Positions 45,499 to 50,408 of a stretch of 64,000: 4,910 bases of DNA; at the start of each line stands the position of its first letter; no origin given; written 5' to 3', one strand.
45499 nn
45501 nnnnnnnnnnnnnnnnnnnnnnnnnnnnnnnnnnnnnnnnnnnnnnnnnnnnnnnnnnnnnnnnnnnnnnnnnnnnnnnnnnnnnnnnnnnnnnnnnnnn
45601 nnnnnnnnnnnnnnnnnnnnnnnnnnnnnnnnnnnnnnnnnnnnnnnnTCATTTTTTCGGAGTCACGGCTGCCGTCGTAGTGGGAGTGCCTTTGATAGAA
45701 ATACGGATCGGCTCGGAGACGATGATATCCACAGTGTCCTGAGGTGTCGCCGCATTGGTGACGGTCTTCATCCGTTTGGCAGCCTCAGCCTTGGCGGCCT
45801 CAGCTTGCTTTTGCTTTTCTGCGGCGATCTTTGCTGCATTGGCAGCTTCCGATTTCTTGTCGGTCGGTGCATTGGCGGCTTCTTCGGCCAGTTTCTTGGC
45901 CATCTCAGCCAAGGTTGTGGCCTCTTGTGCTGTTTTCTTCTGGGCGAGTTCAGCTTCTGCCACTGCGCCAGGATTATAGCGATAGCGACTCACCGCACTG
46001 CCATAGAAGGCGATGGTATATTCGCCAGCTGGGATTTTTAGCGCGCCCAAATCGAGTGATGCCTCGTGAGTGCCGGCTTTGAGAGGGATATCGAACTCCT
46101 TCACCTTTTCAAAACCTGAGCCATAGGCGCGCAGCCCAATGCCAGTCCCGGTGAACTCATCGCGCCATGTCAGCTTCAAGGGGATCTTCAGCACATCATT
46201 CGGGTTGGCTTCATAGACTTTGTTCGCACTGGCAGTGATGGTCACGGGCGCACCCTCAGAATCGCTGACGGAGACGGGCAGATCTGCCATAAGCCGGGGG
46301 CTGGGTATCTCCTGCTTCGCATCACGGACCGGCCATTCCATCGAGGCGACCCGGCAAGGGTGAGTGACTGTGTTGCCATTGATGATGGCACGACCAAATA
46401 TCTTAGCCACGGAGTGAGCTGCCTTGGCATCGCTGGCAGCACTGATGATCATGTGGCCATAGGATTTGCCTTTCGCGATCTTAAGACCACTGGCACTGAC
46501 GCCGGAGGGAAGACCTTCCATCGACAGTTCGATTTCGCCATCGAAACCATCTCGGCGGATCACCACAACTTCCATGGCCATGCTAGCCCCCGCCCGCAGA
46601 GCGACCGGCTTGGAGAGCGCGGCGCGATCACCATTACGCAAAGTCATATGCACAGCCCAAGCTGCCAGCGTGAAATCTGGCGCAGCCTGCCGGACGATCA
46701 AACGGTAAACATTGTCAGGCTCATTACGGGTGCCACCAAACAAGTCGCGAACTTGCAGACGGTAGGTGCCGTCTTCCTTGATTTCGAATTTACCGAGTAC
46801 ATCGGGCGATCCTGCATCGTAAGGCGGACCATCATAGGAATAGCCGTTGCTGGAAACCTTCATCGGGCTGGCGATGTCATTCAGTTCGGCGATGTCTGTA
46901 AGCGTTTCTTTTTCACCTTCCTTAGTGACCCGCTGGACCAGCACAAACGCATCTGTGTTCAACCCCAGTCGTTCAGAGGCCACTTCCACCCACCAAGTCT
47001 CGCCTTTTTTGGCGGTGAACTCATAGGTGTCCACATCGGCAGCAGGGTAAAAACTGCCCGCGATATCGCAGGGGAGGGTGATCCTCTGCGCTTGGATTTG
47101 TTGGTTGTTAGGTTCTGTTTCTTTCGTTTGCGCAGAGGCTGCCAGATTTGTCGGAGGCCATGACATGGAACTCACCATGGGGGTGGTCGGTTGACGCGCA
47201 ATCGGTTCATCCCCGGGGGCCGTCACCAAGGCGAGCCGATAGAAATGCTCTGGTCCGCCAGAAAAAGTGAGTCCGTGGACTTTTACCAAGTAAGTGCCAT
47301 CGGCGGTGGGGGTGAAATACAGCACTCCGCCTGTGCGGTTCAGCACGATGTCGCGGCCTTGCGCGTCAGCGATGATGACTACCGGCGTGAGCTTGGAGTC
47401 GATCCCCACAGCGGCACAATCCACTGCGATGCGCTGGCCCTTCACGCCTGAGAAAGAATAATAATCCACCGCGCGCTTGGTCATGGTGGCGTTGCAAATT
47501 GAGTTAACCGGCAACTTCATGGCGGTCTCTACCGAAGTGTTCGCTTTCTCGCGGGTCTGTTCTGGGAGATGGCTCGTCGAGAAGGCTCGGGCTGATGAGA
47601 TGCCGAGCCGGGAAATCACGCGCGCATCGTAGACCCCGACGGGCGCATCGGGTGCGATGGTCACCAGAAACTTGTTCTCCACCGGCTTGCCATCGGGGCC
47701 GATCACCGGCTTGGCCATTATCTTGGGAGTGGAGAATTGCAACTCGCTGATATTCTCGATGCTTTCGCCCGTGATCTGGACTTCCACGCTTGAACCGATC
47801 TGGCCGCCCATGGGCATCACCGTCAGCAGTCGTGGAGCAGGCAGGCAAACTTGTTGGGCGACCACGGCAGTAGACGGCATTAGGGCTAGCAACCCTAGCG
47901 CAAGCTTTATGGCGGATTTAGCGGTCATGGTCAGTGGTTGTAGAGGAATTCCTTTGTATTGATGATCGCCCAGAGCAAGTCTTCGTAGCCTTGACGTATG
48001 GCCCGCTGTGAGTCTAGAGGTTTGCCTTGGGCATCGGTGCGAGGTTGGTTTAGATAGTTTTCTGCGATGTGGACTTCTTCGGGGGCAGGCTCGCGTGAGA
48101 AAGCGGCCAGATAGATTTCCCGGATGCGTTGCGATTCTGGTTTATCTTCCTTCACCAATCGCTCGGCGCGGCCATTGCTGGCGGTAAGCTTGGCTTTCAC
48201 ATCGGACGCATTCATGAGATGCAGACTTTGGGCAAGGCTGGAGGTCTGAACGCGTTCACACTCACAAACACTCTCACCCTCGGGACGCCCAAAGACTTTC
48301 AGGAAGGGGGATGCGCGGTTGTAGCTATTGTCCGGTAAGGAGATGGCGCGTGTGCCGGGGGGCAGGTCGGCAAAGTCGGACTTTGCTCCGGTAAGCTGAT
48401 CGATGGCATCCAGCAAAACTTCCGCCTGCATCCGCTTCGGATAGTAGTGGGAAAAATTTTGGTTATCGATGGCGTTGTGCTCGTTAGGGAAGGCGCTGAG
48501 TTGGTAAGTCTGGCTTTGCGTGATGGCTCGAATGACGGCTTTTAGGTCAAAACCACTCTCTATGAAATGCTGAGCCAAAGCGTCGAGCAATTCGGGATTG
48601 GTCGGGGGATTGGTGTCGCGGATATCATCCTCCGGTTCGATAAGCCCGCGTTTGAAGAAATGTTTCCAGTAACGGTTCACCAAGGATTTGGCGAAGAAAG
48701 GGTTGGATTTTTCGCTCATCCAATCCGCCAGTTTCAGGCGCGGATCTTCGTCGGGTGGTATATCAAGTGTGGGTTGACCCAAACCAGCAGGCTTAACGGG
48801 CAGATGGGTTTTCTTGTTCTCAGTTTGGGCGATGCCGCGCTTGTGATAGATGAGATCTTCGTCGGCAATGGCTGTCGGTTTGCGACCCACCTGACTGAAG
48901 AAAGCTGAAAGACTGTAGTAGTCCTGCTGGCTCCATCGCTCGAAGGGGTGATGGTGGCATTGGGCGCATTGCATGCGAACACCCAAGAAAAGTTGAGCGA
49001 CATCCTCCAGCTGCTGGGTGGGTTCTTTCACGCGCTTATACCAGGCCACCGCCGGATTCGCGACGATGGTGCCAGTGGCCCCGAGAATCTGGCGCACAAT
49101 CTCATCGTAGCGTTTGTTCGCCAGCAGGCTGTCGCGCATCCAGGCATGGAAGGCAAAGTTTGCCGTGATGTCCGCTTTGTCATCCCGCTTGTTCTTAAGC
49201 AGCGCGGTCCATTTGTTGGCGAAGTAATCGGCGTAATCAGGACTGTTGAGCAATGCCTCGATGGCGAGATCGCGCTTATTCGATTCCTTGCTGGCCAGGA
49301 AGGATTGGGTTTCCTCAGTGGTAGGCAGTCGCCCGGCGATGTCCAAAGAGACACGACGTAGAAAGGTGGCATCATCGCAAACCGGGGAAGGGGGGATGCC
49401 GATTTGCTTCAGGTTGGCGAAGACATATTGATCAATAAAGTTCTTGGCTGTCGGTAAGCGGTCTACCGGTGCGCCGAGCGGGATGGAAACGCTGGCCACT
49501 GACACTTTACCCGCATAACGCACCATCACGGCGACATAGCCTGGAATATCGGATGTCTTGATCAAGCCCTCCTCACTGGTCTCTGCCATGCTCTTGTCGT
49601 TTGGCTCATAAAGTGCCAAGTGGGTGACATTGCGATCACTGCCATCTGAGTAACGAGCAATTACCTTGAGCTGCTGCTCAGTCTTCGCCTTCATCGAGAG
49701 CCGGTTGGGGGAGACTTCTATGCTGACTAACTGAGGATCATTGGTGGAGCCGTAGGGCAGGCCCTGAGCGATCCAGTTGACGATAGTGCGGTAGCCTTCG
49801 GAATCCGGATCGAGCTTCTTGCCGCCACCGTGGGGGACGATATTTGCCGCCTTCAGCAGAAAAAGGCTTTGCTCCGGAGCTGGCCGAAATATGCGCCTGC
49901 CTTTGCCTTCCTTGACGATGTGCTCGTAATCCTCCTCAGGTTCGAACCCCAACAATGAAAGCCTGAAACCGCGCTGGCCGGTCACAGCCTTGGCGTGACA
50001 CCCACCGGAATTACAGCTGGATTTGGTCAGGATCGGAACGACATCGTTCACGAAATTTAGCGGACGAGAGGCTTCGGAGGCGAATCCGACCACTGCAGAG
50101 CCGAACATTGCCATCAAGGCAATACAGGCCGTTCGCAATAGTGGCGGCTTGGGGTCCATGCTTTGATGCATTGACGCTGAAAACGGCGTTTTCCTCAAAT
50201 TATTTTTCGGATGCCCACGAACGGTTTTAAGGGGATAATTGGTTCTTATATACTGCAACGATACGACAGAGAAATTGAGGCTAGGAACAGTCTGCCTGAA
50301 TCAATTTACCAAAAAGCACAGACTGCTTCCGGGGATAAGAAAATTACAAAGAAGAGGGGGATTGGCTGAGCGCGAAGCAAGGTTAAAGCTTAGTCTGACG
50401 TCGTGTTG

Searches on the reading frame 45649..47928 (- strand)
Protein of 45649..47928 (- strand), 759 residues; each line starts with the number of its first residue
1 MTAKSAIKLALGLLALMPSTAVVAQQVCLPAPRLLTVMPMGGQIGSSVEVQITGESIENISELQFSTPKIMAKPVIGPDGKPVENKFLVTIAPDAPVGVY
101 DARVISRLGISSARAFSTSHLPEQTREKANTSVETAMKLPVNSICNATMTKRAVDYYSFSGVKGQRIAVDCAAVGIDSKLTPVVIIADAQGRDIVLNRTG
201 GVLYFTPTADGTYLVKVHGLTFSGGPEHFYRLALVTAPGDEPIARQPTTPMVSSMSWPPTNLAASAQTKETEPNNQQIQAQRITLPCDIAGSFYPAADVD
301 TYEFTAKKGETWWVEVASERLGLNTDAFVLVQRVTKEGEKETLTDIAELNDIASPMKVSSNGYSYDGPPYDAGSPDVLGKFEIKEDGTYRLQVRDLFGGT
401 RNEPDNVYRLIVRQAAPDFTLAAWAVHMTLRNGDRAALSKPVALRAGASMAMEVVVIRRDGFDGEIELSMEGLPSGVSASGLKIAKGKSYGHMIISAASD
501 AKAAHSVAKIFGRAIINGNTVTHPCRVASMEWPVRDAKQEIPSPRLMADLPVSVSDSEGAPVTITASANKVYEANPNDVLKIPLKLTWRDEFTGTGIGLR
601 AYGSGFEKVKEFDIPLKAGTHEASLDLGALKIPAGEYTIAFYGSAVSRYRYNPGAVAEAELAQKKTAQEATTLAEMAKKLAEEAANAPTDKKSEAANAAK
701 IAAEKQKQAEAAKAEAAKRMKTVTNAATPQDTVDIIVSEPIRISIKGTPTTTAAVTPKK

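Call 99: search_protein_families(library=pfam, proteins=[window:45649-47928:-], max_evalue=0.00001)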
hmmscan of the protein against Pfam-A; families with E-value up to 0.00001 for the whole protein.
window:45649-47928:- (759 aa): 1 family
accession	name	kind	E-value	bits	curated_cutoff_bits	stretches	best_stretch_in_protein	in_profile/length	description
PF04151.21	PPC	-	1.6e-09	38.9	25.9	0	298-394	1-69/70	Bacterial pre-peptidase C-terminal domain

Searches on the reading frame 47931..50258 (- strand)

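Call 99: search_protein_families(library=pfam, proteins=[window:47931-50258:-], max_evalue=0.00001)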
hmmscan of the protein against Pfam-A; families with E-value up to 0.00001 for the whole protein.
window:47931-50258:- (775 aa): 2 families
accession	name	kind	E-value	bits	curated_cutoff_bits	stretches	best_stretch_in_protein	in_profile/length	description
PF07587.16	PSD1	-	1.6e-48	165.7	28.5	1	507-736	2-244/244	Protein of unknown function (DUF1553)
PF07583.16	PSCyt2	-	3.9e-46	158.1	29.8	1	275-457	2-207/209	Protein of unknown function (DUF1549)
